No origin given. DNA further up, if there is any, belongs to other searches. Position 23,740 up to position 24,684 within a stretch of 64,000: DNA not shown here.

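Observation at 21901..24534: TrpB2 followed by a ParB/Srx-fold gene and preceded by a divergent ACT regulator: candidate serine kinase to O-phosphoserine-dependent tryptophan synthase module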

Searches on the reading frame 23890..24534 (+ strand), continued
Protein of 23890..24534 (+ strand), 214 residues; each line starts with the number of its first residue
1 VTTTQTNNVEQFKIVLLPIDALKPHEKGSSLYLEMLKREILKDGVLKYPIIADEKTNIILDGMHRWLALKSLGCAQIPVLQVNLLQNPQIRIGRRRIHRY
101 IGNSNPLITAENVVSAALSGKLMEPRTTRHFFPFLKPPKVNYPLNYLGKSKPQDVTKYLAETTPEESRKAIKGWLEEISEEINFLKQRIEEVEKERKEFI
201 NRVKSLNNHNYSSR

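Call 67: search_protein_families(library=ncbifam, proteins=[L021:4523-5713:+, L022:3105-4001:+, L021:4001-4519:+, L022:4001-4399:+, L023:4001-4486:+, L022:2225-3121:+], max_evalue=0.00001)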
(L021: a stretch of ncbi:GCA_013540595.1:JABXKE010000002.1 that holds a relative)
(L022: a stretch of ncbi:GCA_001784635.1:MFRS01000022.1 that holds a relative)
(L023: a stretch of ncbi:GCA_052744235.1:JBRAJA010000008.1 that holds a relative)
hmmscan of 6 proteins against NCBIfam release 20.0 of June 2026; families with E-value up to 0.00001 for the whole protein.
L021:4523-5713:+ (396 aa): 14 families
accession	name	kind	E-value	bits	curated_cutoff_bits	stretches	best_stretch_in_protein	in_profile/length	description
TIGR01136.1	cysKM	subfamily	3.9e-50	170.9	344.15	1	107-384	8-294/299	cysteine synthase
NF008735.0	PRK11761.1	equivalog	2.2e-44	151.9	413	1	107-384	13-289/296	cysteine synthase CysM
TIGR01138.1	cysM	equivalog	7.3e-44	150.4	394.2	1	107-385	9-286/290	cysteine synthase B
TIGR01139.1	cysK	equivalog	2.9e-43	148.2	350.95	1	107-384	8-293/298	cysteine synthase A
NF007989.0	PRK10717.1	equivalog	7.1e-37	127.2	387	1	107-387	15-316/334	cysteine synthase A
TIGR01137.1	cysta_beta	equivalog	3.3e-35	121.6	510.25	1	107-385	12-307/457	cystathionine beta-synthase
NF053679.1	CysteaSynCapA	equivalog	5.7e-32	110.8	600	2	92-296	5-209/329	cysteate synthase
TIGR03945.1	PLP_SbnA_fam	equivalog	4.6e-30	104.7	349.95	1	107-386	8-297/304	2,3-diaminopropionate biosynthesis protein SbnA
NF004170.0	PRK05638.1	equivalog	8.8e-13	47.6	421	1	106-241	66-197/442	threonine synthase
NF006050.0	PRK08197.1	equivalog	5.4e-11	41.9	303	0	107-206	81-179/406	threonine synthase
NF005035.0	PRK06450.1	equivalog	1e-10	41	301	1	120-228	65-165/338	threonine synthase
NF006205.0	PRK08329.1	equivalog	1.6e-09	37.2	358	0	115-204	67-153/347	threonine synthase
NF006094.0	PRK08246.1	subfamily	7.7e-08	32.1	331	1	107-298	24-201/310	serine/threonine dehydratase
NF005292.0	PRK06815.1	equivalog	2.8e-07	29.9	371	1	107-301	22-208/320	threonine/serine dehydratase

L022:3105-4001:+ (298 aa): 32 families (the best 25 are shown)
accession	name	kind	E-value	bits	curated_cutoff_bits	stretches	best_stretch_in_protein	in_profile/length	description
TIGR01136.1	cysKM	subfamily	2e-114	382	344.15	1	10-296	3-298/299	cysteine synthase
TIGR01138.1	cysM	equivalog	6.5e-108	360.7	394.2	1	9-296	3-289/290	cysteine synthase B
NF008735.0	PRK11761.1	equivalog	3.7e-103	344.8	413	1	7-297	5-294/296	cysteine synthase CysM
TIGR01139.1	cysK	equivalog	3.3e-101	338.5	350.95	1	10-296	3-297/298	cysteine synthase A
TIGR01137.1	cysta_beta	equivalog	4e-91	306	510.25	1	5-293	2-307/457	cystathionine beta-synthase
NF007989.0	PRK10717.1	equivalog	1.6e-84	283.9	387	1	3-294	3-315/334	cysteine synthase A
NF053679.1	CysteaSynCapA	equivalog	6.3e-67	225.7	600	1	4-293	6-316/329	cysteate synthase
TIGR03945.1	PLP_SbnA_fam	equivalog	1.3e-60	205.1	349.95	1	10-294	3-297/304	2,3-diaminopropionate biosynthesis protein SbnA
NF004170.0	PRK05638.1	equivalog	2.3e-21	75.9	421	1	12-193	64-234/442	threonine synthase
NF004996.0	PRK06381.1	equivalog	3.8e-18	65.6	266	1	13-189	14-185/319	threonine synthase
TIGR01127.1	ilvA_1Cterm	equivalog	6.8e-18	64.8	378.75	1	15-207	1-185/380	threonine ammonia-lyase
NF005292.0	PRK06815.1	equivalog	5.1e-16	58.6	371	1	12-212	19-211/320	threonine/serine dehydratase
NF052478.1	CystDsulMYC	equivalog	1.4e-15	57.5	600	1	25-294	33-323/354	L-cysteine desulfhydrase Cds1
NF006389.0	PRK08638.1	equivalog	1.9e-15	56.7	453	1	7-205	20-210/333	bifunctional threonine ammonia-lyase/L-serine ammonia-lyase TdcB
NF006094.0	PRK08246.1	subfamily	1.5e-14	54.2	331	1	3-208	12-203/310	serine/threonine dehydratase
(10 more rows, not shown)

L021:4001-4519:+ (172 aa): 4 families
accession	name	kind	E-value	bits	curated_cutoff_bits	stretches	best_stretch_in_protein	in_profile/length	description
NF053625.1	SerKinSerKArch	equivalog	8.2e-21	74.2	380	1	40-127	14-105/244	ADP-dependent L-serine kinase SerK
TIGR00180.1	parB_part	domain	1.2e-07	31.7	58.45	1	40-117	8-89/186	ParB/RepB/Spo0J family partition protein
TIGR04285.1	nucleoid_noc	exception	2.8e-07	30.2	315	1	39-115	4-81/255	nucleoid occlusion protein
NF033589.0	staphy_B_SbnI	equivalog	4.6e-06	26.2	350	1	41-135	7-100/254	bifunctional transcriptional regulator/O-phospho-L-serine synthase SbnI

L022:4001-4399:+ (132 aa): 3 families
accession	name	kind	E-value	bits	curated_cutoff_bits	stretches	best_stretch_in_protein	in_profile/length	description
NF053625.1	SerKinSerKArch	equivalog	6.9e-22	77.8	380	1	8-87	17-100/244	ADP-dependent L-serine kinase SerK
NF033589.0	staphy_B_SbnI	equivalog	3.7e-12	46.2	350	1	3-90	4-92/254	bifunctional transcriptional regulator/O-phospho-L-serine synthase SbnI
TIGR00180.1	parB_part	domain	3.4e-06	26.9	58.45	1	8-108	11-115/186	ParB/RepB/Spo0J family partition protein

L023:4001-4486:+ (161 aa): 2 families
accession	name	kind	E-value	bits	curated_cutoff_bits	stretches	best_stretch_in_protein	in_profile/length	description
NF053625.1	SerKinSerKArch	equivalog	1.3e-21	76.9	380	1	26-108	15-101/244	ADP-dependent L-serine kinase SerK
NF033589.0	staphy_B_SbnI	equivalog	5.5e-09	35.8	350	1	27-98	8-82/254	bifunctional transcriptional regulator/O-phospho-L-serine synthase SbnI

L022:2225-3121:+ (298 aa): 0 families

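Call 68: find_encoding_contigs(protein=P0385, flank=4000, max_places=1)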
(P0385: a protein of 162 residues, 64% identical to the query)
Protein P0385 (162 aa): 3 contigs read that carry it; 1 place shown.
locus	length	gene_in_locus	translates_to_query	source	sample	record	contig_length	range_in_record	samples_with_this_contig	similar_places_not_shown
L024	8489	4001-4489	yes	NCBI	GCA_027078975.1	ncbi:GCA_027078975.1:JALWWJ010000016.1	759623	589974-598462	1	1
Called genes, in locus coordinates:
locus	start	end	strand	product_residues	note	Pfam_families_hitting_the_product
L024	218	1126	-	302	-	PF00149:Metallophos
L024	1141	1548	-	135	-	PF01894:YjbQ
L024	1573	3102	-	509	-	-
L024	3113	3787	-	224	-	PF01925:TauE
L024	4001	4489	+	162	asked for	PF02195:ParB_N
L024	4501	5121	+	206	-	PF01902:Diphthami_syn_2_N (weak), PF28410:Diphthami_syn_2_C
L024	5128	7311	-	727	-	PF02359:CDC48_N, PF02933:CDC48_2, PF05496:RuvB_N, PF00004:AAA, PF13191:AAA_16, PF17862:AAA_lid_3, PF00004:AAA, PF17862:AAA_lid_3, +18 more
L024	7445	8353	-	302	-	PF02915:Rubrerythrin, PF01988:VIT1 (weak)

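Call 69: find_encoding_contigs(protein=P0397, flank=4000, max_places=1)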
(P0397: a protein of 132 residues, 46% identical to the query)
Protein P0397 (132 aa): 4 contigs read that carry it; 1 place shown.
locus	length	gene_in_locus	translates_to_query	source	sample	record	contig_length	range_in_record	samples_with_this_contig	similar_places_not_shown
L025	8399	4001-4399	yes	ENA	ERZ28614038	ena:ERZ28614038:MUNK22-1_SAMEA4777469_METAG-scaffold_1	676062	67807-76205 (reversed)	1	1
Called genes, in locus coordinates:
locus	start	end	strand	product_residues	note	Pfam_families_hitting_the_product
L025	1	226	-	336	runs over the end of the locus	PF02277:DBI_PRT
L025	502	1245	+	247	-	PF00142:Fer4_NifH (faint), PF01656:CbiA, PF02374:ArsA_ATPase (weak), PF09140:MipZ, PF13614:AAA_31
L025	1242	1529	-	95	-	-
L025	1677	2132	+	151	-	PF10646:Germane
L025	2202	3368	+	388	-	PF00266:Aminotran_5, PF01212:Beta_elim_lyase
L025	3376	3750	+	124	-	PF01592:NifU_N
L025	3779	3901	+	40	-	-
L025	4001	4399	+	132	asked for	-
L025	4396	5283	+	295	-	PF00291:PALP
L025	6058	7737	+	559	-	PF01642:MM_CoA_mutase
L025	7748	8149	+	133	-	PF02310:B12-binding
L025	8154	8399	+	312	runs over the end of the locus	PF03308:MeaB, PF00009:GTP_EFTU (faint), PF02492:cobW (faint), PF03029:ATP_bind_1 (faint)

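Call 70: find_encoding_contigs(protein=P0205, flank=4000, max_places=1)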
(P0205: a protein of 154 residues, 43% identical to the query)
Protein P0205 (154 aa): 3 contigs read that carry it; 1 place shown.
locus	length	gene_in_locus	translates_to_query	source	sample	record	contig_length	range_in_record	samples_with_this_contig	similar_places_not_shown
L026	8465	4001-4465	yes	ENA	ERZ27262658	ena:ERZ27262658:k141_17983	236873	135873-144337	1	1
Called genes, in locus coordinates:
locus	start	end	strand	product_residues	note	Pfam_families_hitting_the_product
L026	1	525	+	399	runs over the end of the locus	PF03453:MoeA_N, PF00994:MoCF_biosynth, PF03454:MoeA_C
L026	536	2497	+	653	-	PF03453:MoeA_N, PF00994:MoCF_biosynth, PF03454:MoeA_C (faint), PF12727:PBP_like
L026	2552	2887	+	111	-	-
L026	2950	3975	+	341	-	PF04014:MazE_antitoxin, PF01895:PhoU (weak)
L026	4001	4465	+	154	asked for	PF02195:ParB_N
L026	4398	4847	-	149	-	-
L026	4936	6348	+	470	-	PF03951:Gln-synt_N, PF00120:Gln-synt_C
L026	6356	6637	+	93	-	-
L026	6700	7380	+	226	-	PF00702:Hydrolase (faint), PF08282:Hydrolase_3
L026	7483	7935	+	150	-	-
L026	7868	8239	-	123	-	PF03259:Robl_LC7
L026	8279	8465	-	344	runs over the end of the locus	-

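Call 74: find_related_loci(query=A4, collection=metagenome_contigs, flank=3500)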
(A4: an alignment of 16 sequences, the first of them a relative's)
Query A4 (157 aa) in metagenome_contigs; peptide patterns used: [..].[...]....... (x = any residue, [..] = any of these).
600 stretches matched a pattern (row limit reached: there are more); 584 encode a relative of the query (tblastn E <= 1e-3); the best 80 are kept; 80 distinct loci.
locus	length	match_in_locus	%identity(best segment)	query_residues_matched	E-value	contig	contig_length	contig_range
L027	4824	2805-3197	58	6-135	3e-45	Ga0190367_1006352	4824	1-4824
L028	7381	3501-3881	55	11-137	5e-42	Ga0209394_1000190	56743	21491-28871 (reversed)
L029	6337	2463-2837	53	11-135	2e-40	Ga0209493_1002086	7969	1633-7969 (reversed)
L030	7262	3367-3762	63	11-141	2e-39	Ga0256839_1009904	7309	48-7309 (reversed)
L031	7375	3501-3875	53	11-135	1e-38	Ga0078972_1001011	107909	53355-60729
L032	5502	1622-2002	51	9-135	1e-38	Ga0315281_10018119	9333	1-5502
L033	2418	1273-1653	55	11-137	1e-38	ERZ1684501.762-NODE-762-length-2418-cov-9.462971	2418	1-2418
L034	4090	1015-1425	55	1-135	2e-38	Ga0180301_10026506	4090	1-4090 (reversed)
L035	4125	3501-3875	51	11-135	3e-38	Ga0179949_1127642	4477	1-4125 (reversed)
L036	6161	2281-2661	50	9-135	4e-38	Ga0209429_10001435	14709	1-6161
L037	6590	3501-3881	50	9-135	4e-38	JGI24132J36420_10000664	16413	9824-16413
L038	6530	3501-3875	51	11-135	3e-38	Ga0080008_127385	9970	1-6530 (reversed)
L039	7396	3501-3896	48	9-140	9e-38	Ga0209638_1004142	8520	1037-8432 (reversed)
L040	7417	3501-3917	48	2-140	7e-38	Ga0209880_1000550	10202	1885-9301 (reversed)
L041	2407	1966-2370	50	1-135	1e-37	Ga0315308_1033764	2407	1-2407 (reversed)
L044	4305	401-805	49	1-135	5e-37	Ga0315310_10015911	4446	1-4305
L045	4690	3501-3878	52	10-135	6e-36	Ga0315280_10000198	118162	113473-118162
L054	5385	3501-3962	47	13-155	2e-33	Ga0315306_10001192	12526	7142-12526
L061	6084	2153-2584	45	1-135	3e-33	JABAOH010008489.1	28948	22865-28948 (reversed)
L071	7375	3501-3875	49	11-135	4e-32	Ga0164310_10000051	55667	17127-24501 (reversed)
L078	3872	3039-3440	40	5-138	2e-31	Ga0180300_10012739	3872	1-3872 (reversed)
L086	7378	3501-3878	43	11-135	3e-29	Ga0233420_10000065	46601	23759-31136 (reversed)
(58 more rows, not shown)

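Call 77: search_solved_structures(query=L021:4523-5710:+, max_evalue=1e-10, show_alignments=0)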
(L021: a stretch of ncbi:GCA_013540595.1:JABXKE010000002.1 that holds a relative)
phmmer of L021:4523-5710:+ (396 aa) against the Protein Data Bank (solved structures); distinct sequences matched with E-value up to 1e-10: 112 (the best 60 are shown).
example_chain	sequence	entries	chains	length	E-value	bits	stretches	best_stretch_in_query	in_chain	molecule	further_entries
1wkv_A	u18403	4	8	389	1.4e-77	264.4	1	51-392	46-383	cysteine synthase | Protein CysO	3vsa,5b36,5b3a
3vsc_A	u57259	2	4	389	9.3e-77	261.7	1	51-392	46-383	Protein CysO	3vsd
6l0q_A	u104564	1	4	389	2.4e-76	260.3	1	51-392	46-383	Protein CysO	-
6l0p_A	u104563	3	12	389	1.7e-75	257.5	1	51-392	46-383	Protein CysO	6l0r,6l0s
1z7w_A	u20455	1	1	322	9.7e-32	113.5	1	106-386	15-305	Cysteine synthase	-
2isq_A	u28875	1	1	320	1e-31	113.4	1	106-386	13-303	Cysteine synthase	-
1z7y_A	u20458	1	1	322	6.4e-31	110.8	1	106-386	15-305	Cysteine synthase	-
7n2t_A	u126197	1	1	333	7.4e-31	110.6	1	106-387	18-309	Cysteine synthase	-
1o58_A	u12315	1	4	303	1.5e-30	109.6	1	106-385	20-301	O-acetylserine sulfhydrylase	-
1ve1_A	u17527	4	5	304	4.2e-30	108.1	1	106-385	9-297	O-acetylserine sulfhydrylase | O-acetylserine (Thiol)-lyase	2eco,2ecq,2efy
3fca_A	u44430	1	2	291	4.9e-30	107.9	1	106-385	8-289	Cysteine synthase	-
2v03_A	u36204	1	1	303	5.3e-30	107.8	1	97-385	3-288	Cysteine synthase B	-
2bhs_A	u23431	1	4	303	6.1e-30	107.6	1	97-385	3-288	CYSTEINE SYNTHASE B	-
2jc3_A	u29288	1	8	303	7.3e-30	107.3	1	106-384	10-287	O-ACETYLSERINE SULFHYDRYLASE B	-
8srt_A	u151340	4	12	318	8.3e-30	107.1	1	107-385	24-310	Cysteine synthase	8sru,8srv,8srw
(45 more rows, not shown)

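Call 78: search_solved_structures(query=L025:4396-5280:+, max_evalue=1e-30, show_alignments=0)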
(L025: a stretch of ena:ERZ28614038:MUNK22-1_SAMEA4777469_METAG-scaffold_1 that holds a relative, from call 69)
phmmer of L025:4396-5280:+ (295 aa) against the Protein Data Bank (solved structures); distinct sequences matched with E-value up to 1e-30: 105 (the best 60 are shown).
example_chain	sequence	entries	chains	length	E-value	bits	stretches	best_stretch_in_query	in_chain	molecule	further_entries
2jc3_A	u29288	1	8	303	1.5e-75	257.5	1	8-294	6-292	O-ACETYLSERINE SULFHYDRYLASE B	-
2bht_A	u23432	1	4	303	6.4e-74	252.1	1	8-294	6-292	CYSTEINE SYNTHASE B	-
2bhs_A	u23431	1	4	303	2.2e-73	250.4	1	8-294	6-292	CYSTEINE SYNTHASE B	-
2v03_A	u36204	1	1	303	6.1e-73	248.9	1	8-294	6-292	Cysteine synthase B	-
3dwg_A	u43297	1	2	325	2e-68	234.1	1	3-293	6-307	Cysteine synthase B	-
3dki_A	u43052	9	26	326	2.1e-68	234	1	3-293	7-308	Cysteine synthase B | O-phosphoserine sulfhydrylase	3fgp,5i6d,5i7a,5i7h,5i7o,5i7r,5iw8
3dwi_A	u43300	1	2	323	1.5e-67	231.3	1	3-293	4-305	Cysteine synthase B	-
9jxu_A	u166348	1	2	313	2.6e-65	223.9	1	4-294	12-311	Cysteine synthase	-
5xa2_A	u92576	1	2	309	1.6e-64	221.3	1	9-295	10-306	Cysteine synthase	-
5xoq_A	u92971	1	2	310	1.6e-64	221.3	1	9-295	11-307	Cysteine synthase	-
1ve1_A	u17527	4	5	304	4.7e-64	219.8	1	8-294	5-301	O-acetylserine sulfhydrylase | O-acetylserine (Thiol)-lyase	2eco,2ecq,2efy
8t2c_A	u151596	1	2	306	4.6e-63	216.5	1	4-294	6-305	Cysteine synthase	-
8srt_A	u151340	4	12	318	5.2e-63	216.3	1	4-294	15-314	Cysteine synthase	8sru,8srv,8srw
3rr2_A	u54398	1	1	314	1.3e-62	215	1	4-294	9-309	Cysteine synthase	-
2isq_A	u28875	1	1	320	1.3e-62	215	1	5-295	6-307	Cysteine synthase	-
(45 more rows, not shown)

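Call 83: search_protein_families(library=pfam, max_evalue=0.001, proteins=[L086:1675-2052:+, L086:2062-3249:+, L086:3489-3884:+, L044:236-814:+, L031:1060-1500:+, L078:164-523:+, L045:3348-3911:+])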
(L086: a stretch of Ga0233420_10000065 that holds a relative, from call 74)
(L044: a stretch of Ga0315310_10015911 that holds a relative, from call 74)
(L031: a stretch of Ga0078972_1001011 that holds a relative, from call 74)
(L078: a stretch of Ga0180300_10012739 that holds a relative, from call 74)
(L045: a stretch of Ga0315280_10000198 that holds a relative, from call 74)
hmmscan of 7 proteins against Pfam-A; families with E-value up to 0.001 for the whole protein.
L086:1675-2052:+ (125 aa): 1 family
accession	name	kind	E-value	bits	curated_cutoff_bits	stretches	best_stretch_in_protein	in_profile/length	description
PF01371.25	Trp_repressor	-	2.5e-20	72.8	27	1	19-100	5-87/88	Trp repressor protein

L086:2062-3249:+ (395 aa): 1 family
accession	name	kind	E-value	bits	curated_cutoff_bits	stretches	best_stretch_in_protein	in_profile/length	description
PF04055.27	Radical_SAM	-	3.3e-07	31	29.5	1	164-300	10-141/166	Radical SAM superfamily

L086:3489-3884:+ (131 aa): 0 families

L044:236-814:+ (192 aa): 0 families

L031:1060-1500:+ (146 aa): 2 families
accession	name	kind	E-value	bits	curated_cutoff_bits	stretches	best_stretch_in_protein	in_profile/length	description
PF08753.17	NikR_C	-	1.2e-27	96.4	22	1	63-137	1-75/77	NikR C terminal nickel binding domain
PF01402.27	RHH_1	-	1.7e-07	31.4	20.5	1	13-48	1-35/39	Ribbon-helix-helix protein, copG family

L078:164-523:+ (119 aa): 0 families

L045:3348-3911:+ (187 aa): 1 family
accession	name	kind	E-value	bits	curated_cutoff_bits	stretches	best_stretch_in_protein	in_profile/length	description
PF02195.25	ParB_N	-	0.00012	22.5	26.3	1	66-130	21-87/95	ParB N-terminal domain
